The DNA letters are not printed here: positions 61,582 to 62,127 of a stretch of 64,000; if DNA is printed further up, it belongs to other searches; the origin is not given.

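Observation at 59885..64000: Compact dsrA-dsrB-dsrD-dsrL operon embedded in an actinobacterial-type housekeeping backbone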

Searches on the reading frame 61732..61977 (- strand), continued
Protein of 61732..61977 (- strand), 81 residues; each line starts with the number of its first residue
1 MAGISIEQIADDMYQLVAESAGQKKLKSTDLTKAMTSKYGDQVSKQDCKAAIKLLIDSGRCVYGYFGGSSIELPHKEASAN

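Call 50: search_protein_families(library=pfam, proteins=[P0338, P0367, P0387, P0364, P0369, P0282, P0300, P0321, P0288, P0374], max_evalue=0.01)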
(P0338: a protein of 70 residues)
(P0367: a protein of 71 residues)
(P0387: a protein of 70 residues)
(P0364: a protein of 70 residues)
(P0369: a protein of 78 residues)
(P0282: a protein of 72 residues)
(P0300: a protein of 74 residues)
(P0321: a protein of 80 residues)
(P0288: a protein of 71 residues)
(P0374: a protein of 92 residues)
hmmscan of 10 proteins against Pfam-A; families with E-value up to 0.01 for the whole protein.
P0338 (70 aa): 6 families
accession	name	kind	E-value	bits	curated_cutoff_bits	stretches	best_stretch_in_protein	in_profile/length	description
PF08679.17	DsrD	-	5.3e-06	27.1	24.2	1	7-62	2-57/65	Dissimilatory sulfite reductase D (DsrD)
PF08784.17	RPA_C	-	0.00018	22.6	22.6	1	5-54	51-99/106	Replication protein A C terminal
PF07106.19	TBPIP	-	0.0011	19.3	22.8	1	7-62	3-56/62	TBPIP/Hop2 winged helix domain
PF00392.27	GntR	-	0.0029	17.6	27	1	23-55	20-55/64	Bacterial regulatory proteins, gntR family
PF22194.2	F-93_WHD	-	0.0066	16.9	28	1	25-52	16-43/62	F-93, winged-helix domain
PF13730.12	HTH_36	-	0.0068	16.6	25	1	28-49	29-50/55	Helix-turn-helix domain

P0367 (71 aa): 4 families
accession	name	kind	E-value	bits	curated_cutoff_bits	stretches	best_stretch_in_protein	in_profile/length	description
PF21128.4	MCM4_WHD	-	6.5e-06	26.6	24.4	1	3-60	7-68/75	MCM4, winged helix domain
PF08784.17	RPA_C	-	0.00042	21.4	22.6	1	4-54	50-99/106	Replication protein A C terminal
PF07106.19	TBPIP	-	0.0044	17.4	22.8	1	7-60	3-54/62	TBPIP/Hop2 winged helix domain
PF07848.18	PaaX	-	0.0055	17.3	24.8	1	13-60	13-59/70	PaaX-like protein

P0387 (70 aa): 2 families
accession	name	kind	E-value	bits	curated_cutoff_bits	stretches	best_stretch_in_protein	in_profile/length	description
PF05732.17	RepL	-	0.0013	18.7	20.3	1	25-67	77-117/164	Firmicute plasmid replication protein (RepL)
PF00392.27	GntR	-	0.0024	17.9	27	1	4-62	4-62/64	Bacterial regulatory proteins, gntR family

P0364 (70 aa): 3 families
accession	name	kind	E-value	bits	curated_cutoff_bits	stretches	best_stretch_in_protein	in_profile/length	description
PF21128.4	MCM4_WHD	-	7e-06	26.5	24.4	1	3-59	9-65/75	MCM4, winged helix domain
PF08679.17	DsrD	-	9.7e-06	26.2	24.2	1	12-64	5-56/65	Dissimilatory sulfite reductase D (DsrD)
PF10264.15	Stork_head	-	0.0055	17.4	27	1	4-69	12-79/79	Winged helix Storkhead-box1 domain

P0369 (78 aa): 3 families
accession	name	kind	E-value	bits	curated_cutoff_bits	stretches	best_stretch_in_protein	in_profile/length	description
PF21128.4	MCM4_WHD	-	0.0022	18.4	24.4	1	3-56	7-62/75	MCM4, winged helix domain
PF08679.17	DsrD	-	0.0036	18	24.2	1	8-60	3-52/65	Dissimilatory sulfite reductase D (DsrD)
PF21552.3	TFC3_eWH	-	0.0047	17.5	27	1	9-77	10-84/91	Transcription factor tau 138 kDa subunit, extended winged helix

P0282 (72 aa): 1 family
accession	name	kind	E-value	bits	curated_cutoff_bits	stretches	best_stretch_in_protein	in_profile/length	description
PF21128.4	MCM4_WHD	-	0.00063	20.2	24.4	1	3-58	7-64/75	MCM4, winged helix domain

P0300 (74 aa): 0 families

P0321 (80 aa): 1 family
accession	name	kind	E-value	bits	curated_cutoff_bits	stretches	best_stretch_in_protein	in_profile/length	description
PF21128.4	MCM4_WHD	-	0.0057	17.1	24.4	1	3-58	7-65/75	MCM4, winged helix domain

P0288 (71 aa): 0 families

P0374 (92 aa): 1 family
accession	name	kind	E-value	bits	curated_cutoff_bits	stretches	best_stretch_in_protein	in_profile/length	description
PF08679.17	DsrD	-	0.004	17.8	24.2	1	8-61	3-54/65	Dissimilatory sulfite reductase D (DsrD)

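Call 55: find_encoding_contigs(protein=P0338, flank=4000, max_places=3)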
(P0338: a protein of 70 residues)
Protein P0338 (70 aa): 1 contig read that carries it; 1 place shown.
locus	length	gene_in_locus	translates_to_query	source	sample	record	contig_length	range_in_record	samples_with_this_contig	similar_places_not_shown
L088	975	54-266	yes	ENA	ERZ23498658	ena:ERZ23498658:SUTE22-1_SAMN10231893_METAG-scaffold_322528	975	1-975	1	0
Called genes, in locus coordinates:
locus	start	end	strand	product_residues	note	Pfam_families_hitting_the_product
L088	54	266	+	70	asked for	PF08679:DsrD (weak)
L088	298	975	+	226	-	?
